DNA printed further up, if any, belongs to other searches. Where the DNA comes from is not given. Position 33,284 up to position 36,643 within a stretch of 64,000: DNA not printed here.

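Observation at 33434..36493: Hook protein of ~1019 aa carries three copies of a ~55-aa module that also occurs once in the flagellin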

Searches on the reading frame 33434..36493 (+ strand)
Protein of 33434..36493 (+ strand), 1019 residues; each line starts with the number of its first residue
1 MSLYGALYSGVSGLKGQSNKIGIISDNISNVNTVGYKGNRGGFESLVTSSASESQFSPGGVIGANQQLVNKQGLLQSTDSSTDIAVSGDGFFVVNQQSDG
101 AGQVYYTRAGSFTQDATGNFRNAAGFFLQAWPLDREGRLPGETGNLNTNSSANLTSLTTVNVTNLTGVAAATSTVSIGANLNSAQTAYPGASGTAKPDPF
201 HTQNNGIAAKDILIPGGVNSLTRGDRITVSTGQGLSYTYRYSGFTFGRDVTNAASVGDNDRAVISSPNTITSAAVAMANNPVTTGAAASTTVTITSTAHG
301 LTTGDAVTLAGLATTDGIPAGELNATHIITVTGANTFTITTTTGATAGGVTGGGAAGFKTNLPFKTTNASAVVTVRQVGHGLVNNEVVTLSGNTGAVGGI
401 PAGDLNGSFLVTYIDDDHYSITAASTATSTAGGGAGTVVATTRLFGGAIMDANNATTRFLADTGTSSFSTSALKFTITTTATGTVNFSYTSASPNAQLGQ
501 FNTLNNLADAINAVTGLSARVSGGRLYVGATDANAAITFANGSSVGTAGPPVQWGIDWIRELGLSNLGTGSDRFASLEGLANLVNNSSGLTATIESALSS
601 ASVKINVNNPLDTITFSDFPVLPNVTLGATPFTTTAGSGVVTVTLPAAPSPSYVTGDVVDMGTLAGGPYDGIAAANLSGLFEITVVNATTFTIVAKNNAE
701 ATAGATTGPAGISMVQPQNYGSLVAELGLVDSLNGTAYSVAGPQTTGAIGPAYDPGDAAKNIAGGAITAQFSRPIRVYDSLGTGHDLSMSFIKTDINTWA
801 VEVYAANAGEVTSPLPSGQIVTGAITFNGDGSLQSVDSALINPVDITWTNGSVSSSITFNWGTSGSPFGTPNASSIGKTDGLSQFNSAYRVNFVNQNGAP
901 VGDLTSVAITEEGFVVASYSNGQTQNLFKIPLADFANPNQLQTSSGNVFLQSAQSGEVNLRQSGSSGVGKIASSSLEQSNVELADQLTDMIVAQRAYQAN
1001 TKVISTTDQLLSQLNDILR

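Call 3: search_protein_families(library=pfam, proteins=[window:33434-36493:+], max_evalue=1)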
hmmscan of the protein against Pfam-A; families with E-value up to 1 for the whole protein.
window:33434-36493:+ (1019 aa): 5 families
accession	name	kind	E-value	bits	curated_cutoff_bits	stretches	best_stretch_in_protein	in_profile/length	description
PF07559.19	FlgE_D2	-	4.8e-16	60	22.7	1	768-898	19-141/142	Flagellar basal body protein FlaE D2 domain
PF06429.18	Flg_bbr_C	-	8.2e-16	57.7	23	1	973-1016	2-45/46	Flagellar basal body rod FlgEFG protein C-terminal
PF00460.25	Flg_bb_rod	-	2.1e-09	37.6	20.7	1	7-37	1-31/31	Flagella basal body rod protein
PF22692.1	LlgE_F_G_D1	-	3.5e-09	37.1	27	1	85-145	1-44/64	Flagellar hook protein FlgE/F/G D1 domain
PF16190.11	E1_FCCH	-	1.5e-08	35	29.5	1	292-344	6-56/70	Ubiquitin-activating enzyme E1 FCCH domain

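Call 4: search_protein_families(library=ncbifam, proteins=[window:33434-36493:+], max_evalue=0.1)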
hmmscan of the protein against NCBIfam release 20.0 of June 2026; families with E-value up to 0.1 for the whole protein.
window:33434-36493:+ (1019 aa): 25 families
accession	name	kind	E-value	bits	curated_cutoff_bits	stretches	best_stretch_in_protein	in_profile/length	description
NF004242.0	PRK05682.2-1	equivalog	4.5e-94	315.6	365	2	764-1014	174-417/422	flagellar hook protein FlgE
NF004243.1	PRK05682.2-2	equivalog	6e-82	275.9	801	2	1-193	1-180/420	flagellar hook protein FlgE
NF040922.1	flgE_Caulobact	equivalog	1.1e-81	275.4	750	2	1-193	1-188/505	flagellar hook protein FlgE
TIGR03506.1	FlgEFG_subfam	subfamily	6.1e-79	266.3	70.25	2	757-1000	151-351/351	flagellar hook-basal body complex protein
NF004238.1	PRK05682.1-1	equivalog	1.3e-67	228.9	400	2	770-1013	182-409/414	flagellar hook protein FlgE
NF004241.1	PRK05682.1-5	equivalog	6.2e-67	226.6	469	2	768-1014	188-441/446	flagellar hook protein FlgE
NF005286.1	PRK06803.1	equivalog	8.5e-58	196.4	467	2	770-1014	179-398/402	flagellar hook protein FlgE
TIGR02489.1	flgE_epsilon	equivalog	6.3e-57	193.6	412.85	2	765-1014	477-714/719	flagellar hook protein FlgE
NF004240.1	PRK05682.1-4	equivalog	1.9e-50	172.5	472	2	772-1010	191-435/443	flagellar hook protein FlgE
NF009278.1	PRK12636.1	equivalog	1.2e-47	162.7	350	2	895-1016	139-260/263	flagellar basal body rod protein FlgG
TIGR02490.1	flgF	equivalog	1.3e-45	155.6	178.5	2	7-130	1-119/218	flagellar basal-body rod protein FlgF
TIGR02488.1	flgG_G_neg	equivalog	1.1e-41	143.1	252.75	2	903-1016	143-257/259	flagellar basal-body rod protein FlgG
NF009456.0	PRK12816.1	equivalog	2.9e-36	125.5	416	2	906-1016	150-261/264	flagellar basal body rod protein FlgG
NF004495.0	PRK05841.1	equivalog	7.4e-32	110.6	857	2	6-225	4-237/603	flagellar hook protein FlgE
NF009279.0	PRK12637.1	equivalog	1.4e-26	93.2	663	2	725-1014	192-469/473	flagellar hook protein FlgE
TIGR02492.1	flgK_ends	equivalog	3.2e-06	26.7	170.75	2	971-1014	391-434/437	flagellar hook-associated protein FlgK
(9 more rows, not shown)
